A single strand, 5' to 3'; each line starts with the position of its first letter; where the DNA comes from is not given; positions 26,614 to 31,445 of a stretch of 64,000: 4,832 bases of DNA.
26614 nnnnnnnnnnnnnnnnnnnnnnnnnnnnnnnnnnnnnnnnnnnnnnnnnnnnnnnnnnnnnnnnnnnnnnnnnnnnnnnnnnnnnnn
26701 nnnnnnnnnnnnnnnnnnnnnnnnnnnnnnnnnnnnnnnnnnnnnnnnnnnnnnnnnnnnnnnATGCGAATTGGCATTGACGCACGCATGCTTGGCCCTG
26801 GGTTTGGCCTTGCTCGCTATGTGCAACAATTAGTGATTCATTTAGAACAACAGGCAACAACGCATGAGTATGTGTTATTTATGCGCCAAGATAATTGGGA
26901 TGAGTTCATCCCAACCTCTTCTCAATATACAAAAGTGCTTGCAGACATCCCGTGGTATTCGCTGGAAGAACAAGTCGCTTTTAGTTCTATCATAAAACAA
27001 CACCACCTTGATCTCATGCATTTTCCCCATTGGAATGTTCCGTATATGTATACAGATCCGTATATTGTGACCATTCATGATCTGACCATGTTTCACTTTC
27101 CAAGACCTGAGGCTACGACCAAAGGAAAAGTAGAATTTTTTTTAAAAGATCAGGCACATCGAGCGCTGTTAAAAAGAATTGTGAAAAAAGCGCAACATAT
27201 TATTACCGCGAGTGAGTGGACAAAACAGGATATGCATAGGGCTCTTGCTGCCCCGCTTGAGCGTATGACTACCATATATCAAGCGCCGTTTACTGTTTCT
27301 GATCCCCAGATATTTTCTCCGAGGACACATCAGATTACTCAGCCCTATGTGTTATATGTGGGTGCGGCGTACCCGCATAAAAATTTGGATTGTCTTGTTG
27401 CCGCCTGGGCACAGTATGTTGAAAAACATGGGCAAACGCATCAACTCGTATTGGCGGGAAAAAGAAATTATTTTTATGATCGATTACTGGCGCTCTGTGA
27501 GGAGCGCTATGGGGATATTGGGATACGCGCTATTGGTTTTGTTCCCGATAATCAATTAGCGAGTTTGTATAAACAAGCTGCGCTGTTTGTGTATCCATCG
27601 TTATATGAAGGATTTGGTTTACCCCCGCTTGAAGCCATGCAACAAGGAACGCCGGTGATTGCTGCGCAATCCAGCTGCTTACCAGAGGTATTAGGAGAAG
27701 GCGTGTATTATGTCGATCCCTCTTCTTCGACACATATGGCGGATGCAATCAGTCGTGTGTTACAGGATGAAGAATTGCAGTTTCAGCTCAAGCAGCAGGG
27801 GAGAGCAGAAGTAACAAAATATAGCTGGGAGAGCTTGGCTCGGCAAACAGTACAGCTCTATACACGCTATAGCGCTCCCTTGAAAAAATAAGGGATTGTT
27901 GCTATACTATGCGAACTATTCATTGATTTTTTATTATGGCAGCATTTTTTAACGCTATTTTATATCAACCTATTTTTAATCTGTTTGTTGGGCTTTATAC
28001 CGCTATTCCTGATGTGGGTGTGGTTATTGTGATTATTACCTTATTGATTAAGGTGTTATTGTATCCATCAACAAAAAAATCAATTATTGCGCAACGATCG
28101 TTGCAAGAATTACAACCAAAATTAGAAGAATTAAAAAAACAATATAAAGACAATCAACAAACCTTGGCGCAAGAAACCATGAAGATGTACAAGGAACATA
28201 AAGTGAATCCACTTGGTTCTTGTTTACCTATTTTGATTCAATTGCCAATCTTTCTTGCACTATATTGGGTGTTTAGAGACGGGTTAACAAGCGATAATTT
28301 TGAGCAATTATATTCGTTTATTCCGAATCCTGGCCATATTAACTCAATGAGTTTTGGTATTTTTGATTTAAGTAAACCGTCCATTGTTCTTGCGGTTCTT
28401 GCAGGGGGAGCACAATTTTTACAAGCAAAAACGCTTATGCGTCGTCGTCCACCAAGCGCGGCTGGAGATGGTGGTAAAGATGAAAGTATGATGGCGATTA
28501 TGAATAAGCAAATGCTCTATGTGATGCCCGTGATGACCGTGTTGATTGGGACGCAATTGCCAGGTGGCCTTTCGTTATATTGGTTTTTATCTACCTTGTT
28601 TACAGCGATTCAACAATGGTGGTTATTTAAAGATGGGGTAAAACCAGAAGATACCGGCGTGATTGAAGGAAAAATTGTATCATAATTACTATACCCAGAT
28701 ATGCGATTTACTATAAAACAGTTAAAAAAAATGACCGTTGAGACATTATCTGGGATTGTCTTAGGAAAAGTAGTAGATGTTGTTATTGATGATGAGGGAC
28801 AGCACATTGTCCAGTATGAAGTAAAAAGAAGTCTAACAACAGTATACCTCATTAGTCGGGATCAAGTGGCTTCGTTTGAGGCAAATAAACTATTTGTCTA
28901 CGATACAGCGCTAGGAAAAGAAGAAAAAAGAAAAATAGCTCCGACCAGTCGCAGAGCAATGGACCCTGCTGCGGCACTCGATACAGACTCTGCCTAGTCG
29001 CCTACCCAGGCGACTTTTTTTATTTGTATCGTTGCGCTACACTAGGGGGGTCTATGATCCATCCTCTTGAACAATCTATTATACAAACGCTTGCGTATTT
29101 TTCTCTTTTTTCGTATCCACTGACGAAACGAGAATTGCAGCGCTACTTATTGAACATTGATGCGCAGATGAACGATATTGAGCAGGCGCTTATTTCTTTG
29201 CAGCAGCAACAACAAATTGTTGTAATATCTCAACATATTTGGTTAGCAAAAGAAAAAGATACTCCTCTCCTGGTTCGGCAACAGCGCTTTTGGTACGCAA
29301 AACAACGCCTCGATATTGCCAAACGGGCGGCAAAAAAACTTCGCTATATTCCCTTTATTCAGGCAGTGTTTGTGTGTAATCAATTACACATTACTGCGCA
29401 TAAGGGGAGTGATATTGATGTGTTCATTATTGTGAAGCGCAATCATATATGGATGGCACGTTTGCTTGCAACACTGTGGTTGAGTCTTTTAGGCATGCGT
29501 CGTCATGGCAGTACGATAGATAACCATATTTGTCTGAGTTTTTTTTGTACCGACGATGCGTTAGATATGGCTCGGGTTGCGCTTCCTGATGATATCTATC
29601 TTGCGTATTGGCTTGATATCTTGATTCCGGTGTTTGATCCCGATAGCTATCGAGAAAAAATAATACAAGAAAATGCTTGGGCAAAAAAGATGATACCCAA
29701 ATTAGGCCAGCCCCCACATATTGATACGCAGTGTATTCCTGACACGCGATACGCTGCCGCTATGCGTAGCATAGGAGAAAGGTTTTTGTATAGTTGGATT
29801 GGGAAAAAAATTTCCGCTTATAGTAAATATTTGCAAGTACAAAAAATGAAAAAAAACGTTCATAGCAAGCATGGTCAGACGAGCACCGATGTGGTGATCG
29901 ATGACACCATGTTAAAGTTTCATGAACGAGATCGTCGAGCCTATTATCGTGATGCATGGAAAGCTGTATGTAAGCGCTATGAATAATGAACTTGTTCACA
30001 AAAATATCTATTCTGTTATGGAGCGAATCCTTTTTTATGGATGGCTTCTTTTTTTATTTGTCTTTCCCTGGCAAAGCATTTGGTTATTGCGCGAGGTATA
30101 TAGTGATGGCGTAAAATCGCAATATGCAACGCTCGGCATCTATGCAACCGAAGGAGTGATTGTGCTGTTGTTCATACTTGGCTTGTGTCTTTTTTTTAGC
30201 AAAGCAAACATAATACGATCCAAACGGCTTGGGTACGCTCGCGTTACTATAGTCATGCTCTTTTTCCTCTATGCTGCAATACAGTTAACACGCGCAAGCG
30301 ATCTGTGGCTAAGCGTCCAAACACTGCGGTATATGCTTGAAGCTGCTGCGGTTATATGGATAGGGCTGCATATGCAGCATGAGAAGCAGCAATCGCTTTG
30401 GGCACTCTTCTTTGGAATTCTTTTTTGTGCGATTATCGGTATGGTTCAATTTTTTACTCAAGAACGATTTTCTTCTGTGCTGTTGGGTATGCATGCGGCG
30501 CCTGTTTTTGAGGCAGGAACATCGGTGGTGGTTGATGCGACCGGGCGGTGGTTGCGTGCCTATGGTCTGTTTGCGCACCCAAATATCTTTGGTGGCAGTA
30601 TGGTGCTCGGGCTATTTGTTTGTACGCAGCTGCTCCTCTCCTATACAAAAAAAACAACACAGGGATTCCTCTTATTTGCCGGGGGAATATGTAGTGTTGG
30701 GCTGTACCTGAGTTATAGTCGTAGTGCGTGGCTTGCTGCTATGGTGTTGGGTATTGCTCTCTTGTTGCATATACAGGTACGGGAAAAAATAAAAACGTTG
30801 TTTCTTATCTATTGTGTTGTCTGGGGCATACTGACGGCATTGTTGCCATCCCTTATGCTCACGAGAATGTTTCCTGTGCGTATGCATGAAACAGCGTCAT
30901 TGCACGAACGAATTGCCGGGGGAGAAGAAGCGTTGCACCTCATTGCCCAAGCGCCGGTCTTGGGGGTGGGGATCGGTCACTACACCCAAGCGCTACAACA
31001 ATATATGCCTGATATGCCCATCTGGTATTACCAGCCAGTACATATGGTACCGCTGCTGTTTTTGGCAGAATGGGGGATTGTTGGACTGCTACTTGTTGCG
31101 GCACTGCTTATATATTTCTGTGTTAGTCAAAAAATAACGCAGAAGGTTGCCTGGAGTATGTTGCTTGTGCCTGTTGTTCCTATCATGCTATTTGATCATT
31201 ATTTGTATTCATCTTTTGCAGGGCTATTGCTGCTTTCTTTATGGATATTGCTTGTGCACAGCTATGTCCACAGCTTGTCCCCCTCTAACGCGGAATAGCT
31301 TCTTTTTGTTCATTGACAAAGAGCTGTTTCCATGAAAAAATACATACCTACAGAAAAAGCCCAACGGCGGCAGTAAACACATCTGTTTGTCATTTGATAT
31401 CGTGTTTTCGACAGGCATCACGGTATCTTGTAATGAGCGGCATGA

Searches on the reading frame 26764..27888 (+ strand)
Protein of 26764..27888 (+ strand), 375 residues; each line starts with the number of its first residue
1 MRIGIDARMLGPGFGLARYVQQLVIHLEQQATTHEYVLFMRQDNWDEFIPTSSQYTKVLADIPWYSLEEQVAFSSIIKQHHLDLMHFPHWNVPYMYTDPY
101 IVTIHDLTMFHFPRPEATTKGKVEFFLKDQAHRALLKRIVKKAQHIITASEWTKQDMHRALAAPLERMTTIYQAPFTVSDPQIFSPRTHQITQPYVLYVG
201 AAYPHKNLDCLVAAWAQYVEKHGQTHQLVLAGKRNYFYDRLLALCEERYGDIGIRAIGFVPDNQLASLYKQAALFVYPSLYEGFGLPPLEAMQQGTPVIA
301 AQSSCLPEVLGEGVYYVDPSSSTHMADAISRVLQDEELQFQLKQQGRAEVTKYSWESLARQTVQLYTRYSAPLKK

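Call 77: search_protein_families(library=pfam, proteins=[window:26764-27888:+], max_evalue=0.001)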
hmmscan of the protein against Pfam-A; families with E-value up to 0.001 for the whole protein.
window:26764-27888:+ (375 aa): 6 families
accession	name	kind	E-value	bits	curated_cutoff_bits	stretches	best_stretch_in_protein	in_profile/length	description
PF00534.26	Glycos_transf_1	-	1.2e-33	116.5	26.4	1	190-347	12-170/172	Glycosyl transferases group 1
PF13692.12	Glyco_trans_1_4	-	2.8e-26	92.9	27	1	194-335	2-142/142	Glycosyl transferases group 1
PF20706.3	GT4-conflict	-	4.6e-17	62.5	26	1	129-361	133-384/385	Family 4 Glycosyltransferase in conflict systems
PF13439.12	Glyco_transf_4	-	4.4e-10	40.3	28.5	1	15-172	3-163/170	Glycosyltransferase Family 4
PF13524.12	Glyco_trans_1_2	-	1e-09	39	25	1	227-361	16-141/144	Glycosyl transferase-like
PF13579.12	Glyco_trans_4_4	-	9.7e-06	26.4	29.7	1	15-171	2-155/158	Glycosyl transferase 4-like domain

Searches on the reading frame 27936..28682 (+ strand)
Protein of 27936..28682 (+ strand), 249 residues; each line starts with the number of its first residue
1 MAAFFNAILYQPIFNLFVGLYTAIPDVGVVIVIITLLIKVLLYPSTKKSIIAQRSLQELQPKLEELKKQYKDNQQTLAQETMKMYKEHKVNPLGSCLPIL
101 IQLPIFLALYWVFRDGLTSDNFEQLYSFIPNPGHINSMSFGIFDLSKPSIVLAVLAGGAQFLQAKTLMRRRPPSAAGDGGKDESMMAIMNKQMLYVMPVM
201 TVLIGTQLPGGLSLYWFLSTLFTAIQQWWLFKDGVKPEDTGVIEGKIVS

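Call 77: search_protein_families(library=pfam, proteins=[window:27936-28682:+], max_evalue=0.001)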
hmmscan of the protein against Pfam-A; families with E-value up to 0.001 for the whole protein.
window:27936-28682:+ (249 aa): 1 family
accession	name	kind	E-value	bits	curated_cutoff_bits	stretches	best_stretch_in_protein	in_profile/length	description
PF02096.25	60KD_IMP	-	2.2e-53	181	35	1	28-230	2-161/163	60Kd inner membrane protein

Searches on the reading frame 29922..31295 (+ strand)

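Call 77: search_protein_families(library=pfam, proteins=[window:29922-31295:+], max_evalue=0.001)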
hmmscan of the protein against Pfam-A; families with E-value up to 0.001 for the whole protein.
window:29922-31295:+ (458 aa): 1 family
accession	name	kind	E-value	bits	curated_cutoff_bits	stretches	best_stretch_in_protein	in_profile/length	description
PF04932.20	Wzy_C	-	5.8e-18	65.6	31.7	1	256-392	5-148/149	O-Antigen ligase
